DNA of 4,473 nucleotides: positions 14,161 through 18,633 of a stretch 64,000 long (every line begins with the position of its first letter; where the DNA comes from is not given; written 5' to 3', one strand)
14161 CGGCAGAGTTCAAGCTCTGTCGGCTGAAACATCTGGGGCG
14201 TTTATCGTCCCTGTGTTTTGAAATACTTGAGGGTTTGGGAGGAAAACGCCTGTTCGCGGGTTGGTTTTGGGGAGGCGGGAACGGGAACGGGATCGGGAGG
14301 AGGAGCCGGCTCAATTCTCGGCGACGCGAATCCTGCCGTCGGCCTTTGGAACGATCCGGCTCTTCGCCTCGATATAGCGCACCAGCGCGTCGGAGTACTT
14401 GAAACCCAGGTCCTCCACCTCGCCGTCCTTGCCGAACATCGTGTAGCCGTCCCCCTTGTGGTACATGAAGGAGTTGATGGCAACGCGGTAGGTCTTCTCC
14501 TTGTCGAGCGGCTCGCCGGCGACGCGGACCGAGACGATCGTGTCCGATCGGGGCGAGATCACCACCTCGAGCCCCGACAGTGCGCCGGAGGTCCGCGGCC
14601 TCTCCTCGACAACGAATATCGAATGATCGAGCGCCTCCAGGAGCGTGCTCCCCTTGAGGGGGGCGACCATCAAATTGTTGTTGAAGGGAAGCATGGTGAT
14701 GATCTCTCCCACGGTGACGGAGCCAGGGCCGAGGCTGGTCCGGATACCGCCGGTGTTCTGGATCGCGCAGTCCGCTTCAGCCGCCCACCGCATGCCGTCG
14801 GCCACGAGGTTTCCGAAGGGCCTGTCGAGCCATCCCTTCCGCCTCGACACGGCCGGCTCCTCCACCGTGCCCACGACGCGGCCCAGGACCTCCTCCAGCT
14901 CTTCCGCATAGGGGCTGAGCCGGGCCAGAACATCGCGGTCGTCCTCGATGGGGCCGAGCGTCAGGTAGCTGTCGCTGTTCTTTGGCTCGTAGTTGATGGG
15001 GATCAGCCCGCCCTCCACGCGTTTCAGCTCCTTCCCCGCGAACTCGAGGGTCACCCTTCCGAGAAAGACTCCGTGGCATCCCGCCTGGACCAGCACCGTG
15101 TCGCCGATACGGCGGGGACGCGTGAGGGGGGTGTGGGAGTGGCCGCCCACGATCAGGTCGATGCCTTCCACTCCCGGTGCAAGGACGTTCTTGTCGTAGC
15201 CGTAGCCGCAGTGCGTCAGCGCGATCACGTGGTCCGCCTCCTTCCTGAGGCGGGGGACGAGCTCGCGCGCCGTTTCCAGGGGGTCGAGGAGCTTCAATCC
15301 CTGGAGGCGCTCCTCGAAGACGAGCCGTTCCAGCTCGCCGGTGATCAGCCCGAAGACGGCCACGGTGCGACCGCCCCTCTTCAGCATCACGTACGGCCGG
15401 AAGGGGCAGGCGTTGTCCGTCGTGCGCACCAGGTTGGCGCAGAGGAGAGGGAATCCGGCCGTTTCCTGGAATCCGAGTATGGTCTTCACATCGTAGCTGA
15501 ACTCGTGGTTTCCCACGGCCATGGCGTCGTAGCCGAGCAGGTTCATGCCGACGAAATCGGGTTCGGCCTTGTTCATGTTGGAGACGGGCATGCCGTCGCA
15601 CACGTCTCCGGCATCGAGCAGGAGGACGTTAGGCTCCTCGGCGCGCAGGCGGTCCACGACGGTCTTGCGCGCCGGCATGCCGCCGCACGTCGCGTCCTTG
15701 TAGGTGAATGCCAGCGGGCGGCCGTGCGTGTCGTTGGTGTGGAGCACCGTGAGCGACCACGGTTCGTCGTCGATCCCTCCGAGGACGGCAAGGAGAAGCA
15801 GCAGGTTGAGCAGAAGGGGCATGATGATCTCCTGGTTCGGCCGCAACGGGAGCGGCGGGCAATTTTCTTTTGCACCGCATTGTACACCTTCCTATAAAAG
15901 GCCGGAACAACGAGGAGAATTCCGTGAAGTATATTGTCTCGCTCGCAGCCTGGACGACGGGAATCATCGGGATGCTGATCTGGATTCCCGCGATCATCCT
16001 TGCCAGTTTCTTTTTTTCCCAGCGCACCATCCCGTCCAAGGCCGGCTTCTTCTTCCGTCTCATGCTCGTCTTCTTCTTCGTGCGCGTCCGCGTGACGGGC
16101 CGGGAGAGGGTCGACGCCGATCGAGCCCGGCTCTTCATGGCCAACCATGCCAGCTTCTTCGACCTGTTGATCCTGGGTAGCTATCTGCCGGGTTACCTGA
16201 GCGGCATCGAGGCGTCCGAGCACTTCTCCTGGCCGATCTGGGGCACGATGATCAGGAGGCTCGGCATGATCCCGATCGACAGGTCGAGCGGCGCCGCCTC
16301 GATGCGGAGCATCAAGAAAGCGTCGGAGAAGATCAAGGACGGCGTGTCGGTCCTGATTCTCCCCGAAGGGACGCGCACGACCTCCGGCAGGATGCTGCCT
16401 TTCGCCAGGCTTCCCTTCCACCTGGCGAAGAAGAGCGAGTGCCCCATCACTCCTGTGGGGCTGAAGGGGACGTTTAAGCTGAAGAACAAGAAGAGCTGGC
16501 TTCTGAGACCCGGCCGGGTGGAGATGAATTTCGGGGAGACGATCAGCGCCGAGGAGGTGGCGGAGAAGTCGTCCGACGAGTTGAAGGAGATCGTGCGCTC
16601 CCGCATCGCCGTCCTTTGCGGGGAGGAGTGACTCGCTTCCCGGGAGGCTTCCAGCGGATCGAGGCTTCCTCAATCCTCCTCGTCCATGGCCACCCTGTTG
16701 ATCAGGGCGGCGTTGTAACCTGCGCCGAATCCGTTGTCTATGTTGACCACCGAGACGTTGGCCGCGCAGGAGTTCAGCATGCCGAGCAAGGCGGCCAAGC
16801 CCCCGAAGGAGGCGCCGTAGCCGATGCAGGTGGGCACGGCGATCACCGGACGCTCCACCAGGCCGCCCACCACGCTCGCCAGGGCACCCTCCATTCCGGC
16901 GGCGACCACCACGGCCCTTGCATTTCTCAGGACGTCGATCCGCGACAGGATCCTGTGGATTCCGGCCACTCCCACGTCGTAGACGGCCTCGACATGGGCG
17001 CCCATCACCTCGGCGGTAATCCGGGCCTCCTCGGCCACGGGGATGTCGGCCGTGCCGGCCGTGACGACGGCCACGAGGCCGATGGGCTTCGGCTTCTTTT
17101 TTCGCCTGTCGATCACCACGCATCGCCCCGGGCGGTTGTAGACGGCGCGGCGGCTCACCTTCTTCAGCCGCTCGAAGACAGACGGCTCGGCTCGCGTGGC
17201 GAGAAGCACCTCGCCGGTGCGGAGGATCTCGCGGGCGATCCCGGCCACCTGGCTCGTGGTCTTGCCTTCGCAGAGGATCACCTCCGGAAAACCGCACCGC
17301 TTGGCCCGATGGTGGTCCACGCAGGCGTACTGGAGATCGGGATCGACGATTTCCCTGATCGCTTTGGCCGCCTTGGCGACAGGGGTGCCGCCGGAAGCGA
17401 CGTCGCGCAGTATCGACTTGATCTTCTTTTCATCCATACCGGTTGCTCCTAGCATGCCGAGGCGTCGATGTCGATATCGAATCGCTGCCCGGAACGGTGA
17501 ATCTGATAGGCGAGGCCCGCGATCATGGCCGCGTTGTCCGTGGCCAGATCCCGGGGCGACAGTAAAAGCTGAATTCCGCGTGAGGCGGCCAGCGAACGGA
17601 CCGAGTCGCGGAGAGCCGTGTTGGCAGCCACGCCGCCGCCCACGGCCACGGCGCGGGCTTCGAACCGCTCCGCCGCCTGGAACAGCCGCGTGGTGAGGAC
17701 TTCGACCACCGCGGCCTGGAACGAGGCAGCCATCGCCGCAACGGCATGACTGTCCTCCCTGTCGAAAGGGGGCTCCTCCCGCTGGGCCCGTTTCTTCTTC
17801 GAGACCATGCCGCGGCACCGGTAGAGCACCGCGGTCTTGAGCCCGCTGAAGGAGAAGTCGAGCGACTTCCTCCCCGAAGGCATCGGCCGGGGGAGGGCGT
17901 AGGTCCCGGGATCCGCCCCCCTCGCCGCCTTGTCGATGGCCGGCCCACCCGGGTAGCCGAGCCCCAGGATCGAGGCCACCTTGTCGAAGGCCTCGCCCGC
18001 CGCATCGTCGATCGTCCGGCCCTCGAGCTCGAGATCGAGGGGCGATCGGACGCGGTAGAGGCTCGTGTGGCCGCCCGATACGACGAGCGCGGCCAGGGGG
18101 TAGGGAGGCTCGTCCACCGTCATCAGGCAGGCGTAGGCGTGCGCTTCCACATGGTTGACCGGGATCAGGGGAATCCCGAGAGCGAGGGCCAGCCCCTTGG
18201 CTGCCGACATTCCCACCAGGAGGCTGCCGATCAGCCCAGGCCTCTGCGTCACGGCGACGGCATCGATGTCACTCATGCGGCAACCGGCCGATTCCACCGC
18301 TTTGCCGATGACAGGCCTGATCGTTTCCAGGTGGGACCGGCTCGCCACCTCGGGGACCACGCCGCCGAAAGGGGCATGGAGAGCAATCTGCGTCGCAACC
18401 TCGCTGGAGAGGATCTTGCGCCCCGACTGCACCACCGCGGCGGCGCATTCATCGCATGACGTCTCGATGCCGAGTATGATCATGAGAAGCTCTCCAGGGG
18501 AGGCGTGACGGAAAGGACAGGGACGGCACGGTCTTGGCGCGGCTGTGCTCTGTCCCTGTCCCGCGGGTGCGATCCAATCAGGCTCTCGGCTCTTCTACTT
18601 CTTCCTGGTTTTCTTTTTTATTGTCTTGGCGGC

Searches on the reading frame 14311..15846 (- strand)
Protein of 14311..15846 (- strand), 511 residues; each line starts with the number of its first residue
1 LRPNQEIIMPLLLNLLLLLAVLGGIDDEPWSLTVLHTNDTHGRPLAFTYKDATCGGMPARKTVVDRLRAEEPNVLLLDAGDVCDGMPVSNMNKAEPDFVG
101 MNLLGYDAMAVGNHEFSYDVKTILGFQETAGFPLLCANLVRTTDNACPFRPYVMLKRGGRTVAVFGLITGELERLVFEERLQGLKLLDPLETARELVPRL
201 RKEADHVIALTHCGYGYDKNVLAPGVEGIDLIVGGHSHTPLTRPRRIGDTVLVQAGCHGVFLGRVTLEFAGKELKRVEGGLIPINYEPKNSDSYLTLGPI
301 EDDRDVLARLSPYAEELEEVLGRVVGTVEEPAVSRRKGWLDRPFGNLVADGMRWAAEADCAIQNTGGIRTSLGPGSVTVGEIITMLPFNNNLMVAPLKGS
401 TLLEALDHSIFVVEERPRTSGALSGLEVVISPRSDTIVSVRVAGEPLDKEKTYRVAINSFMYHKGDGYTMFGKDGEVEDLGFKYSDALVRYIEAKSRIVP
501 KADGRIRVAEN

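Call 24: search_protein_families(library=pfam, proteins=[window:14311-15846:-], max_evalue=0.00001)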
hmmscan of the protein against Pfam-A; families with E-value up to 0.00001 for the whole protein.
window:14311-15846:- (511 aa): 2 families
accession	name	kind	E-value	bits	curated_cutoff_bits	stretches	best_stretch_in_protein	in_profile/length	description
PF02872.23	5_nucleotid_C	-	5.5e-36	124.5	23.6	1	324-472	1-157/158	5'-nucleotidase, C-terminal domain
PF00149.33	Metallophos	-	8.5e-15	56.1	21.5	1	33-240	2-191/191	Calcineurin-like phosphoesterase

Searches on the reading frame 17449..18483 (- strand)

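Call 23: search_protein_families(library=pfam, proteins=[window:17449-18483:-], max_evalue=0.00001)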
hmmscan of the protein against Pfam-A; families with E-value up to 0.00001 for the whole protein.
window:17449-18483:- (344 aa): 2 families
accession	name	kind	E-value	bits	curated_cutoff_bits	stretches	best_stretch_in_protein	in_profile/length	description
PF00814.31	TsaD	-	2.3e-87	293.5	24.8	1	23-322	1-263/264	tRNA N6-adenosine threonylcarbamoyltransferase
PF22521.2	HypF_C_2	-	1.5e-07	31.9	27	1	242-310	160-228/241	Carbamoyltransferase, Kae1-like Domain, second subdomain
